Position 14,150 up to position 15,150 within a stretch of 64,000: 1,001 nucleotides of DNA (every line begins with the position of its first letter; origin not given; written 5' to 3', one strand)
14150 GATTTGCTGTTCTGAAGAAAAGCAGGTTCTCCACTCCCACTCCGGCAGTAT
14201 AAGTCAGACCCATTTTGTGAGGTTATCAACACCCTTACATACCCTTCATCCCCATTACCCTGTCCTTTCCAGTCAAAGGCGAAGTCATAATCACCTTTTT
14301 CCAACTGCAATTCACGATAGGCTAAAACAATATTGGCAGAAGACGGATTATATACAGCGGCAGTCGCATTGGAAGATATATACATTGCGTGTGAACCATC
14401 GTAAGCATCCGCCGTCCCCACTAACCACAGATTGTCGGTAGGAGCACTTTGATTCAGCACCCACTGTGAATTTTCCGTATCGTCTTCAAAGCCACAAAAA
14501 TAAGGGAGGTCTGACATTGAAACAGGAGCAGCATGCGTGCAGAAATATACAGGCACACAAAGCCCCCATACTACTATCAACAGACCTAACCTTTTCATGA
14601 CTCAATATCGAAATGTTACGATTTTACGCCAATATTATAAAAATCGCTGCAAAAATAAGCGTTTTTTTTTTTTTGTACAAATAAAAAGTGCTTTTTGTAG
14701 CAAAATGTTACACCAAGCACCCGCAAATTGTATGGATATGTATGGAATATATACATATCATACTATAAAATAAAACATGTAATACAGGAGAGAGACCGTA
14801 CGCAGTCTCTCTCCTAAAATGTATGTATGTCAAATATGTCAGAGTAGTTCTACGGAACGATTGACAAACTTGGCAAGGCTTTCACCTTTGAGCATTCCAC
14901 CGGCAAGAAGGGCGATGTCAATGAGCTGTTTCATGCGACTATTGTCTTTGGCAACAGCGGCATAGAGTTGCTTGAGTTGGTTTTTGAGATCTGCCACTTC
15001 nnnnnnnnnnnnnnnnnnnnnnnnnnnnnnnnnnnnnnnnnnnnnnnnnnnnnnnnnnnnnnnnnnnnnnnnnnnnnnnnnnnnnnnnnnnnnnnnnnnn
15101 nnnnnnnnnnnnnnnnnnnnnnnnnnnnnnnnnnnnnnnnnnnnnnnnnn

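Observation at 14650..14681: An A13 homopolymer fills the -33/-7 spacer of the surface-protein promoter: possible slipped-strand phase variation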

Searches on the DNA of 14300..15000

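Call 80: search_rna_families(source=window, start=14300, end=15000, threshold=evalue, max_evalue=1)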
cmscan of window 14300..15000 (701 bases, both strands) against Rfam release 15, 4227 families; matches with E-value up to 1: 9.
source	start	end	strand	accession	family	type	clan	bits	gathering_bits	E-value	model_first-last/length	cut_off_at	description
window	14633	14730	+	RF02319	TtnuHACA12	Gene; snRNA; snoRNA; HACA-box;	-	23.4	80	0.65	1-131/131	no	Tetrahymena snoRNA TtnuHACA12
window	14454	14578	-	RF01797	fstAT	Gene; antitoxin;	-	23.1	72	0.12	1-94/94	no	Fst antitoxin sRNA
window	14636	14712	-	RF00639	mir-515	Gene; miRNA;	CL00096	21.7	68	0.13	1-87/87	no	mir-515 microRNA precursor family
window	14724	14769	-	RF00672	mir-190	Gene; miRNA;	CL00089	21.7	48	0.19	1-78/78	no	mir-190 microRNA precursor family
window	14646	14703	+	RF03474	mir-4766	Gene; miRNA;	-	21.1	72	0.21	1-56/56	no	mir-4766 microRNA precursor family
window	14783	14818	-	RF00752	mir-14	Gene; miRNA;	-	20.2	53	0.15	1-63/63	no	mir-14 microRNA precursor family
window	14659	14779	+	RF01858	RsaF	Gene; sRNA;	-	20.1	60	0.3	1-119/119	no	RNA Staph. aureus F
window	14604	14815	-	RF01464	rliA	Gene; sRNA;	-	19.3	50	0.2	1-224/224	no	Listeria sRNA rliA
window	14647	14700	+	RF00639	mir-515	Gene; miRNA;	CL00096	18.7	68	0.87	16-72/87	no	mir-515 microRNA precursor family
